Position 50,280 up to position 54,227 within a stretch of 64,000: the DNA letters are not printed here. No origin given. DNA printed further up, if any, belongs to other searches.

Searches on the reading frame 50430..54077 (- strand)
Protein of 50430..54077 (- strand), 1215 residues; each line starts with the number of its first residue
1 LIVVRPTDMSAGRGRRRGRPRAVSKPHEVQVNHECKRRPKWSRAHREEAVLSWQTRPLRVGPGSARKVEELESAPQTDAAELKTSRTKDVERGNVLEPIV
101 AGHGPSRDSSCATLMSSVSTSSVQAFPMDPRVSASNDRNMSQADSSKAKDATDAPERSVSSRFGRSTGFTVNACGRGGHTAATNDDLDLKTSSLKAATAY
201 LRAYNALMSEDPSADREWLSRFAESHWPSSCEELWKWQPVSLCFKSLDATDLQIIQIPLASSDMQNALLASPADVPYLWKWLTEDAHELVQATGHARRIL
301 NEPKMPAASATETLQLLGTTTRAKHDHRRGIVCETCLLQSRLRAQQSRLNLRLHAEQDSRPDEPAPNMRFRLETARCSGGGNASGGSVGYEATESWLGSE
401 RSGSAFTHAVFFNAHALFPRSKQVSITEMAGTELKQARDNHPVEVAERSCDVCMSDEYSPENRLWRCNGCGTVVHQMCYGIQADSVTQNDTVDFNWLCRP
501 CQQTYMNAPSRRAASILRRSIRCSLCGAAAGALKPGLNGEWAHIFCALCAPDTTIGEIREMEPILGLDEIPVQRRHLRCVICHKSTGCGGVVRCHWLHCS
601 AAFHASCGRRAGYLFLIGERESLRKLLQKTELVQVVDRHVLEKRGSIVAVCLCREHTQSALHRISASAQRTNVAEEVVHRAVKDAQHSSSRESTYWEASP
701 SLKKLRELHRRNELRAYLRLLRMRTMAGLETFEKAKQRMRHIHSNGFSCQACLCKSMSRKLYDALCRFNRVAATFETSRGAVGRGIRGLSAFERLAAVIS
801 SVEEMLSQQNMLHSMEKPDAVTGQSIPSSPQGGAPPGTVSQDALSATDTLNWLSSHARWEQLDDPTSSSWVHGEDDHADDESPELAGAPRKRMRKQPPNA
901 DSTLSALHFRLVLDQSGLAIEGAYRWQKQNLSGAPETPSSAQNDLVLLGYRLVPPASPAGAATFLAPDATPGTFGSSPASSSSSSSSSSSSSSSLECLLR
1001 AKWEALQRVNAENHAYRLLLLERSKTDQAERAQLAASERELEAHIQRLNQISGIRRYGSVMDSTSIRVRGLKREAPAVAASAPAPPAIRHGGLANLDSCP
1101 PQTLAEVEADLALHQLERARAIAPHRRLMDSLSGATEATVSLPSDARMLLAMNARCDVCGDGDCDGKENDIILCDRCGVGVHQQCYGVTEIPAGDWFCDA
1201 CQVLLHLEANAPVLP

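Call 60: search_protein_families(library=pfam, proteins=[window:50430-54077:-], max_evalue=0.00001)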
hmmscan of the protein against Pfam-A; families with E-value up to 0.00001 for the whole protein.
window:50430-54077:- (1215 aa): 4 families
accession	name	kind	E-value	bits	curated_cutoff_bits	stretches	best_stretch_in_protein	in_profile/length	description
PF13832.12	zf-HC5HC2H_2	-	7.2e-20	71.6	27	1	522-624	2-101/109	PHD-zinc-finger like domain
PF13831.12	PHD_2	-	3.6e-14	52.4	28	1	1169-1201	2-35/36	PHD-finger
PF13771.12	zf-HC5HC2H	-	9.8e-12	45.4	29.1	1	543-618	1-77/91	PHD-like zinc-binding domain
PF00628.35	PHD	-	2e-10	41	24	1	1156-1201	1-47/47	PHD-finger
